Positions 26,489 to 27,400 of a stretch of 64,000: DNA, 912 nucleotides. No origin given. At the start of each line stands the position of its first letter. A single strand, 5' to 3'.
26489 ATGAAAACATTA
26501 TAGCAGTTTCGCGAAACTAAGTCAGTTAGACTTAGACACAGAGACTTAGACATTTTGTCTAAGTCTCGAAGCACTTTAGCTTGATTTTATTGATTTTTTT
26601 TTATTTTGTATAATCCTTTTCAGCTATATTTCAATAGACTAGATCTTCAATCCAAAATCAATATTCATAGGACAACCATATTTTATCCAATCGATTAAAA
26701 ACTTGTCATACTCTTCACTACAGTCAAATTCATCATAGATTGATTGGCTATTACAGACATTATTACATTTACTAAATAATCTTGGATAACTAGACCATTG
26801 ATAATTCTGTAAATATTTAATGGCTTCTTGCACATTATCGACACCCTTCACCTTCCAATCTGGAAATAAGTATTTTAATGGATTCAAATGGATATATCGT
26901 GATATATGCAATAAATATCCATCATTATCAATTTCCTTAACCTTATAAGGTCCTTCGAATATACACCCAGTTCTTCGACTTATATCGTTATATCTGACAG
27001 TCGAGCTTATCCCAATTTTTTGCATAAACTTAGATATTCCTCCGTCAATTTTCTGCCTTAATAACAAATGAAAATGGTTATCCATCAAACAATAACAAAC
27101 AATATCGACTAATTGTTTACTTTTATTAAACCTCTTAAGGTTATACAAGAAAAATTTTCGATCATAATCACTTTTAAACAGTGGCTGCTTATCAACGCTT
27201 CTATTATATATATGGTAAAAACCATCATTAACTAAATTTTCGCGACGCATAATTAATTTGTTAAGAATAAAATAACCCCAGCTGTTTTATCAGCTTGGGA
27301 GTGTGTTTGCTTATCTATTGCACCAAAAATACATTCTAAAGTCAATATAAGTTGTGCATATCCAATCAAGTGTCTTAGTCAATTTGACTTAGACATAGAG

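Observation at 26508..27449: IS200/RAYT-like HUH transposase gene bracketed by about 80-bp direct repeats built from GACTTAG hairpins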

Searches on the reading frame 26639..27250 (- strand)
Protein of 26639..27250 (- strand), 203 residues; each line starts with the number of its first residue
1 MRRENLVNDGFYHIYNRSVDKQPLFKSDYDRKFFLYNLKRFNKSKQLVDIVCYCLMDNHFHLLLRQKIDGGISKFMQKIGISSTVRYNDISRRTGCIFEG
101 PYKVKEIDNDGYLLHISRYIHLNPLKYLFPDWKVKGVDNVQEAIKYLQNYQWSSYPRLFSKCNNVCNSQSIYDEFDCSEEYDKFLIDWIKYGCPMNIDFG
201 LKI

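Call 5: search_protein_families(library=pfam, proteins=[window:26639-27250:-], max_evalue=0.01)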
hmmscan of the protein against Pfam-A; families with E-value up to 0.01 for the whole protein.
window:26639-27250:- (203 aa): 1 family
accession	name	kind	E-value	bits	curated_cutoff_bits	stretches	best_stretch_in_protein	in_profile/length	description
PF01797.21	Y1_Tnp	-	6.6e-10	39.6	23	1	11-121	6-119/121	Transposase IS200 like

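Call 6: find_encoding_contigs(protein=window:26639-27250:-, flank=10000, max_places=10)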
Protein window:26639-27250:- (203 aa): 24 contigs read that carry it; 4 places shown.
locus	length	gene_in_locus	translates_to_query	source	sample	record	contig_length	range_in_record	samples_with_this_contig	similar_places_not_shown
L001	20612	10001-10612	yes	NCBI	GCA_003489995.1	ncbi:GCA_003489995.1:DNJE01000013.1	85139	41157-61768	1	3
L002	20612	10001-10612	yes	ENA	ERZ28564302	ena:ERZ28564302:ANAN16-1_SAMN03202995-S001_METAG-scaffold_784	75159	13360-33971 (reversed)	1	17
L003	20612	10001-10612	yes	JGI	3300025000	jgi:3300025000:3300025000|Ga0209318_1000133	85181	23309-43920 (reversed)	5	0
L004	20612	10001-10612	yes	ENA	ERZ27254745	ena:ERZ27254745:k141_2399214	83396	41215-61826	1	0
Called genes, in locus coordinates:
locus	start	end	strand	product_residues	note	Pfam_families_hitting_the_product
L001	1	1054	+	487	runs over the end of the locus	-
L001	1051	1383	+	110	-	-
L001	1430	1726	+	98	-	PF04480:DUF559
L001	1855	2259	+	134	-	PF11969:DcpS_C, PF01230:HIT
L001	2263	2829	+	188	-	PF00293:NUDIX (weak)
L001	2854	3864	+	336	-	PF01073:3Beta_HSD, PF01370:Epimerase, PF02719:Polysacc_synt_2, PF04321:RmlD_sub_bind, PF07993:NAD_binding_4, PF13460:NAD_binding_10 (weak), PF16363:GDP_Man_Dehyd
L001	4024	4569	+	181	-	PF00908:dTDP_sugar_isom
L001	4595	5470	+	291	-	PF01370:Epimerase, PF04321:RmlD_sub_bind, PF02719:Polysacc_synt_2 (weak), PF16363:GDP_Man_Dehyd, PF07993:NAD_binding_4 (weak)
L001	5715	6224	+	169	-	-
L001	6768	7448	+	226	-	-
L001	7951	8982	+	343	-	PF00535:Glycos_transf_2, PF13641:Glyco_tranf_2_3, PF13632:Glyco_trans_2_3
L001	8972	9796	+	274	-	PF13641:Glyco_tranf_2_3, PF00535:Glycos_transf_2, PF13632:Glyco_trans_2_3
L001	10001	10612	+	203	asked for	PF01797:Y1_Tnp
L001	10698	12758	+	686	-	PF13196:DUF4012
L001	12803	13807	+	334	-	PF06723:MreB_Mbl, PF00022:Actin (weak), PF00012:HSP70, PF14450:FtsA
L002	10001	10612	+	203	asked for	PF01797:Y1_Tnp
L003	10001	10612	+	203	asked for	PF01797:Y1_Tnp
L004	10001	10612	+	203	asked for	PF01797:Y1_Tnp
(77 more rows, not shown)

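Call 7: search_protein_families(library=ncbifam, proteins=[window:26639-27250:-], max_evalue=1)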
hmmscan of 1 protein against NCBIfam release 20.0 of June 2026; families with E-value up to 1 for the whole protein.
window:26639-27250:- (203 aa): 1 family
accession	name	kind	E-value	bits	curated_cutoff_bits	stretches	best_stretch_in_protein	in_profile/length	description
NF047646.1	REP_Tyr_transpos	equivalog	1.5e-11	44.4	80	1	4-126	4-133/146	REP-associated tyrosine transposase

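Call 8: search_solved_structures(query=window:26639-27250:-, max_evalue=1, show_alignments=3)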
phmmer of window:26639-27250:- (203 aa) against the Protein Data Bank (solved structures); distinct sequences matched with E-value up to 1: 0.

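Call 12: find_homologous_proteins(query=window:26639-27250:-, max_evalue=0.001)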
Query window:26639-27250:- (203 aa): 381 proteins with E <= 0.001 among 406 candidates; the best 120 are listed.
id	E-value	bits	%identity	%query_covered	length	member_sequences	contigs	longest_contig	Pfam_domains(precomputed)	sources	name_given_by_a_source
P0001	4.0e-137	473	100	100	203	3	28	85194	PF01797.22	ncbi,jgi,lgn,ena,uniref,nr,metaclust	ncbi:MAG: hypothetical protein UU40_C0003G0035 [Candidatus Uhrbacteria bacterium GW2011_GWD2_41_121]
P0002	1.0e-61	226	52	98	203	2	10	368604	PF01797.22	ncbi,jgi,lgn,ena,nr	ncbi:hypothetical protein HN358_03925 [Candidatus Uhrbacteria bacterium]|jgi:putative transposase|nr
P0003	1.2e-49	187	46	93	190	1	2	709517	PF01797.22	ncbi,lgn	-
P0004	6.7e-49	184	43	100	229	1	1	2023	PF01797.22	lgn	-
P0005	1.1e-46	177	38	100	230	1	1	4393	PF01797.22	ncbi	-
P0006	2.6e-45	173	45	93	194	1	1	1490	PF01797.22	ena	-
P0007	6.4e-45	171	42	93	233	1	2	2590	PF01797.22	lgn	-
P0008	2.5e-44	169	43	93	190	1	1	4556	PF01797.22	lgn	-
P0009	2.8e-44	169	40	98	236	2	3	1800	PF01797.22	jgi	jgi:putative transposase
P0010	2.9e-44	169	41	93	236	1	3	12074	PF01797.22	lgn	-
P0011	1.6e-43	167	38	100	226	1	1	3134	PF01797.22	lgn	-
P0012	1.8e-43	167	39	95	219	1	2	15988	PF01797.22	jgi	jgi:putative transposase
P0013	3.9e-43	166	42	93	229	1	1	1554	PF01797.22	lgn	-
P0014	7.3e-43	165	41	93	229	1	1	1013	PF01797.22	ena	-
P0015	3.4e-42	162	43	93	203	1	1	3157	PF01797.22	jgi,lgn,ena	-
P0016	3.5e-42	162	43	88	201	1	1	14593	PF01797.22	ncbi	-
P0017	4.5e-42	162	40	93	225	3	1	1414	PF01797.22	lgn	-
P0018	6.2e-42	162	39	94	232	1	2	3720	PF01797.22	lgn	-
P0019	1.3e-41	161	39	94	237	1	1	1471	PF01797.22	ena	-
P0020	2.8e-41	159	41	93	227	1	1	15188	PF01797.22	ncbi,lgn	-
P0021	3.8e-41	159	39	93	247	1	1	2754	PF01797.22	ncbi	-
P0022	4.6e-41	159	41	94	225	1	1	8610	PF01797.22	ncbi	-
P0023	6.5e-41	158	42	93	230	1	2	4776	PF01797.22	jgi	-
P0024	7.5e-41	158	39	93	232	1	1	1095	PF01797.22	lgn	-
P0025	8.5e-41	158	40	93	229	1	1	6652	PF01797.22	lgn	-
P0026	1.1e-40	158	39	93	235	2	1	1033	PF01797.22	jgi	-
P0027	1.1e-40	158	37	93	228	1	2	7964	PF01797.22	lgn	-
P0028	4.5e-40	156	37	93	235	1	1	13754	PF01797.22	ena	-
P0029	4.7e-40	155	40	89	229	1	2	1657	PF01797.22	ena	-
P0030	5.1e-40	155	39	93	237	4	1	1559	PF01797.22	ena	-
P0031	5.7e-40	155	36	93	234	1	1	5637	PF01797.22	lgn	-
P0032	5.8e-40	155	37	93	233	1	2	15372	PF01797.22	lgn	-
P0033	7.6e-40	155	40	91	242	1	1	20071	PF01797.22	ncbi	-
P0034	9.6e-40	154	38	93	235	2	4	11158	PF01797.22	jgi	-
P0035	1.5e-39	154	40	95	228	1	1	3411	PF01797.22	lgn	-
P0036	1.6e-39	154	38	94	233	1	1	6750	PF01797.22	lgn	-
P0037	2.3e-39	153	37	92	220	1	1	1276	PF01797.22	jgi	-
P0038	2.3e-39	153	36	97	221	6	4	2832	PF01797.22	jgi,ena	-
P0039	2.4e-39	153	37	93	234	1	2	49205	PF01797.22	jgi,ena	jgi:putative transposase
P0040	4.3e-39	152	40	93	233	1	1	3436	PF01797.22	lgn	-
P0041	4.8e-39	152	37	97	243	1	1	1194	PF01797.22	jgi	-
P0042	6.3e-39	152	37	91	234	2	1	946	PF01797.22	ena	-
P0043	6.6e-39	152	39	94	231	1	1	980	PF01797.22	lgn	-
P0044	8.1e-39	151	37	93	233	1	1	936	PF01797.22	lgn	-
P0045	8.5e-39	151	40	93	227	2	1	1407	PF01797.22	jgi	jgi:putative transposase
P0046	9.2e-39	151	41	93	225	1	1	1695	PF01797.22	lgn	-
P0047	2.2e-38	150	41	93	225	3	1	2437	PF01797.22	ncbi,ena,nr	ncbi:MAG: hypothetical protein COX43_00625 [Parcubacteria group bacterium CG23_combo_of_CG06-09_8_20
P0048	3.3e-38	149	38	93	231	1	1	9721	PF01797.22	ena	-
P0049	4.2e-38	149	37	94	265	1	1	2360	PF01797.22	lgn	-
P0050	4.8e-38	149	35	94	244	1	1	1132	PF01797.22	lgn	-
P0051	5.0e-38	149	38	95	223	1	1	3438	PF01797.22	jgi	jgi:putative transposase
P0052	6.5e-38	148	40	76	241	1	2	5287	PF01797.22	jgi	jgi:putative transposase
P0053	7.1e-38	148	35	94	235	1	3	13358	PF01797.22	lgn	-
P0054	7.1e-38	148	36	98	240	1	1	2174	PF01797.22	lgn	-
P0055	7.5e-38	148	40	93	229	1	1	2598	PF01797.22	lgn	-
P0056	8.6e-38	148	33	93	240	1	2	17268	PF01797.22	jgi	-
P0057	9.8e-38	148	38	93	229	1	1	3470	PF01797.22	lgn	-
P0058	1.1e-37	148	39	93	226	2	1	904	PF01797.22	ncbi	-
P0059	1.2e-37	148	37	94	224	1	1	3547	PF01797.22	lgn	-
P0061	1.3e-37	147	40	93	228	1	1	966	PF01797.22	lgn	-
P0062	1.3e-37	147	39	94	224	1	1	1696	PF01797.22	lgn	-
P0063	1.5e-37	147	39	90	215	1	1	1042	PF01797.22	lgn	-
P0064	2.5e-37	147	37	93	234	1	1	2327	PF01797.22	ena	-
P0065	3.2e-37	146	38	91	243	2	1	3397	PF01797.22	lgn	-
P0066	3.3e-37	146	37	94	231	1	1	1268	PF01797.22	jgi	jgi:putative transposase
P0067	3.6e-37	146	37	93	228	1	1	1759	PF01797.22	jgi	-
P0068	3.7e-37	146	39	94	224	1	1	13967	PF01797.22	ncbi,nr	ncbi:MAG: transposase [Candidatus Azambacteria bacterium]|nr:transposase [Candidatus Azambacteria ba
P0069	3.8e-37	146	36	94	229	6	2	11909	PF01797.22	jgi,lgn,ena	-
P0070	4.8e-37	146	38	95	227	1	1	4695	PF01797.22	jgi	jgi:putative transposase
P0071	5.0e-37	146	41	79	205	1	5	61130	PF01797.22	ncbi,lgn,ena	ncbi:MAG: transposase [Patescibacteria group bacterium]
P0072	5.3e-37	145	40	76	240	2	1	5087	PF01797.22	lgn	-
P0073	6.3e-37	145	38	89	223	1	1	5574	PF01797.22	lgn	-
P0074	6.4e-37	145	40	90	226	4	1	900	PF01797.22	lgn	-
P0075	9.8e-37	145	38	93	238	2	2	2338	PF01797.22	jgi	-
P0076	1.0e-36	145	39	90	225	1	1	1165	PF01797.22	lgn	-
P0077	1.1e-36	144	39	94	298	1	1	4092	PF01797.22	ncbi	-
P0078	1.2e-36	144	36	93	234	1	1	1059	PF01797.22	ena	-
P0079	2.4e-36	143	39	94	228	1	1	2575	PF01797.22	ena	-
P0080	2.4e-36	143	39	94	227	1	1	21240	PF01797.22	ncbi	-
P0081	3.2e-36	143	35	99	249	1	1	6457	PF01797.22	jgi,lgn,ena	-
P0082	3.6e-36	143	42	76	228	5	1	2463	PF01797.22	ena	-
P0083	3.9e-36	143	38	94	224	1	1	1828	PF01797.22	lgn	-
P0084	4.3e-36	143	35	93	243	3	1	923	PF01797.22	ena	-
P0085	4.4e-36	142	36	93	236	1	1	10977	PF01797.22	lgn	-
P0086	5.5e-36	142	41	76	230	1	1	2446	PF01797.22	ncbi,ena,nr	ncbi:MAG: transposase [Candidatus Omnitrophica bacterium]|nr:transposase [Candidatus Omnitrophota ba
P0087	6.1e-36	142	37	94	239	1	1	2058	PF01797.22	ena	-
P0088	6.7e-36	142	38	89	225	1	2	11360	PF01797.22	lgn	-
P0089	1.3e-35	141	46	75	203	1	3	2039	PF01797.22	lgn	-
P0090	1.4e-35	141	37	94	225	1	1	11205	PF01797.22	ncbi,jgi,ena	-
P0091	1.5e-35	141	38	94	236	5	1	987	PF01797.22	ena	-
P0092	1.8e-35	140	38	94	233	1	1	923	PF01797.22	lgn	-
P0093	2.2e-35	140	36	95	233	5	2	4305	PF01797.22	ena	-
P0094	5.3e-35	139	37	93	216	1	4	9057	PF01797.22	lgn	-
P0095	5.8e-35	139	40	94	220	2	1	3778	PF01797.22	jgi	jgi:putative transposase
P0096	7.1e-35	139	35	95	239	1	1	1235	PF01797.22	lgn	-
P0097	7.5e-35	138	39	79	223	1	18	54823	PF01797.22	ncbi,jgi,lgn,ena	ncbi:MAG TPA: transposase [Candidatus Paceibacterota bacterium]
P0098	1.0e-34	138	40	89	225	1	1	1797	PF01797.22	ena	-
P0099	1.4e-34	138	38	90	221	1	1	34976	PF01797.22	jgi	-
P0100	1.5e-34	137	36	90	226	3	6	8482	PF01797.22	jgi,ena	-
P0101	1.6e-34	137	36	94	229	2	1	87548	PF01797.22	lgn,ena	-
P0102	1.7e-34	137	37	94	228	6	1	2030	PF01797.22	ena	-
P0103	2.2e-34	137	32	94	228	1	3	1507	PF01797.22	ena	-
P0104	2.6e-34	137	36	92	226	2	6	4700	PF01797.22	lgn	-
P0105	3.3e-34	136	35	94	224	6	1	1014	PF01797.22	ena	-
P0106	3.6e-34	136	33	100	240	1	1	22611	PF01797.22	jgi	-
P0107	3.6e-34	136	37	94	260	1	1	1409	PF01797.22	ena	-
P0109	4.2e-34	136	34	94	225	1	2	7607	PF01797.22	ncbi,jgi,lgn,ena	-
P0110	6.2e-34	135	42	85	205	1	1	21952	PF01797.22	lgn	-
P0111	7.5e-34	135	35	94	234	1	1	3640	PF01797.22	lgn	-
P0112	8.2e-34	135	36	93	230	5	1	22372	PF01797.22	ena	-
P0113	9.9e-34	135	42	75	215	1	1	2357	PF01797.22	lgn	-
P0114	1.1e-33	135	36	94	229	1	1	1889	PF01797.22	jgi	jgi:putative transposase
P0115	1.4e-33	134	35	94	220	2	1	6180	PF01797.22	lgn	-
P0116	2.3e-33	134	37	91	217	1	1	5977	PF01797.22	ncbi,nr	ncbi:MAG: transposase [Candidatus Kaiserbacteria bacterium]|nr:transposase [Candidatus Kaiserbacteri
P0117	2.4e-33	134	36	94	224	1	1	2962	PF01797.22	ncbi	ncbi:MAG: transposase [Patescibacteria group bacterium]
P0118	2.4e-33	134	36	90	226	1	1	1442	PF01797.22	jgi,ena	-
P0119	2.4e-33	134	37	93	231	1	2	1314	PF01797.22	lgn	-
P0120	2.4e-33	134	37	94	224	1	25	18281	PF01797.22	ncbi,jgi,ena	ncbi:MAG TPA: transposase [Candidatus Paceibacterota bacterium]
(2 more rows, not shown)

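Call 20: find_encoding_contigs(protein=P0002, flank=4000, max_places=2)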
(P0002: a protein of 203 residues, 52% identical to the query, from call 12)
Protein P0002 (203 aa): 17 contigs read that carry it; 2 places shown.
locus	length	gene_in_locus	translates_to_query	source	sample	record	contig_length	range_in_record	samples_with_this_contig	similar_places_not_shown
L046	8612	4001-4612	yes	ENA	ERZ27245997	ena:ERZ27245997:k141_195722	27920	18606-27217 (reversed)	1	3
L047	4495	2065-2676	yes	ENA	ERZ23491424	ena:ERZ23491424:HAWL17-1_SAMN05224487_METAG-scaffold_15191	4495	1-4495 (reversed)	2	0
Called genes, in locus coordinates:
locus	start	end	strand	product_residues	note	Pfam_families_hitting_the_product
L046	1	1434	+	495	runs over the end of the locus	-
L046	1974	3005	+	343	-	PF00535:Glycos_transf_2, PF13641:Glyco_tranf_2_3, PF13632:Glyco_trans_2_3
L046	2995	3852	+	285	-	PF13641:Glyco_tranf_2_3, PF00535:Glycos_transf_2, PF10111:Glyco_tranf_2_2 (faint), PF13632:Glyco_trans_2_3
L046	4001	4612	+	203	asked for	PF01797:Y1_Tnp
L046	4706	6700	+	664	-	PF13196:DUF4012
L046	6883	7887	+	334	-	PF06723:MreB_Mbl, PF00022:Actin (weak), PF11104:PilM_2 (faint), PF00012:HSP70, PF14450:FtsA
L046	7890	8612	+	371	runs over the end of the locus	PF13439:Glyco_transf_4, PF20706:GT4-conflict, PF00534:Glycos_transf_1, PF13692:Glyco_trans_1_4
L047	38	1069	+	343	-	PF00535:Glycos_transf_2, PF13641:Glyco_tranf_2_3, PF13632:Glyco_trans_2_3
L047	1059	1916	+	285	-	PF13641:Glyco_tranf_2_3, PF00535:Glycos_transf_2, PF10111:Glyco_tranf_2_2 (faint), PF13632:Glyco_trans_2_3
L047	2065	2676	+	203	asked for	PF01797:Y1_Tnp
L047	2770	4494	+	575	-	?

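Call 21: find_encoding_contigs(protein=P0003, flank=4000, max_places=2)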
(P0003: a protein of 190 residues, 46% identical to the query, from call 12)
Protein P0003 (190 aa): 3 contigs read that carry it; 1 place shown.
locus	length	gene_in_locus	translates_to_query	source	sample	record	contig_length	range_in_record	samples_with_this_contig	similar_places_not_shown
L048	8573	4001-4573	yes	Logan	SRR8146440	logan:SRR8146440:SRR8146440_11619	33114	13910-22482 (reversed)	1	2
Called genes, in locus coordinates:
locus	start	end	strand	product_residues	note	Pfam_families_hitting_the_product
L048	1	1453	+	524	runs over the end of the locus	-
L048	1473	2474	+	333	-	PF02449:Glyco_hydro_42 (weak)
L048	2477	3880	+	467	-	PF00890:FAD_binding_2, PF01266:DAO, PF07992:Pyr_redox_2, PF12831:FAD_oxidored, PF13450:NAD_binding_8 (weak), PF13738:Pyr_redox_3, PF00070:Pyr_redox, PF02852:Pyr_redox_dim, +4 more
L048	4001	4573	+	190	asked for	PF01797:Y1_Tnp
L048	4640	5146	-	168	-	-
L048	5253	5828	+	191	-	PF13482:RNase_H_2, PF10108:DNA_pol_B_exo2 (faint)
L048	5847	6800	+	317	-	-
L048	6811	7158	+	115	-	-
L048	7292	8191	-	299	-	PF04542:Sigma70_r2, PF08281:Sigma70_r4_2, PF04545:Sigma70_r4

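Call 22: find_encoding_contigs(protein=P0071, flank=4000, max_places=2)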
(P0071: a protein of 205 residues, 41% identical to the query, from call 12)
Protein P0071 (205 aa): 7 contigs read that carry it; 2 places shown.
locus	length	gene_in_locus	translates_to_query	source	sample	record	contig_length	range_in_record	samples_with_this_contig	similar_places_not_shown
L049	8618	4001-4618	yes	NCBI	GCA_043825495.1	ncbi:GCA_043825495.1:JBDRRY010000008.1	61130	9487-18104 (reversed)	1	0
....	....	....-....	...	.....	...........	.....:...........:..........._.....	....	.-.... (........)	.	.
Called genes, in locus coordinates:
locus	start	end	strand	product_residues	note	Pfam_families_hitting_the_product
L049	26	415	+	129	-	-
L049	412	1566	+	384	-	-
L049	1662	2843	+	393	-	PF00266:Aminotran_5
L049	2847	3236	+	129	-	PF01592:NifU_N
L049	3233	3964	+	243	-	PF08713:DNA_alkylation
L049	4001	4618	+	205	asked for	PF01797:Y1_Tnp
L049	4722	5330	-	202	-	-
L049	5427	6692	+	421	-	PF00089:Trypsin, PF13365:Trypsin_2, PF13180:PDZ_2, PF00595:PDZ (weak), PF17820:PDZ_6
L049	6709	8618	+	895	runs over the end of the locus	PF02861:Clp_N, PF23569:NBD_SMAX1, PF00004:AAA, PF17871:AAA_lid_9, PF00004:AAA, PF07724:AAA_2, PF07728:AAA_5, PF10431:ClpB_D2-small, +6 more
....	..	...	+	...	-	-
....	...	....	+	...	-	-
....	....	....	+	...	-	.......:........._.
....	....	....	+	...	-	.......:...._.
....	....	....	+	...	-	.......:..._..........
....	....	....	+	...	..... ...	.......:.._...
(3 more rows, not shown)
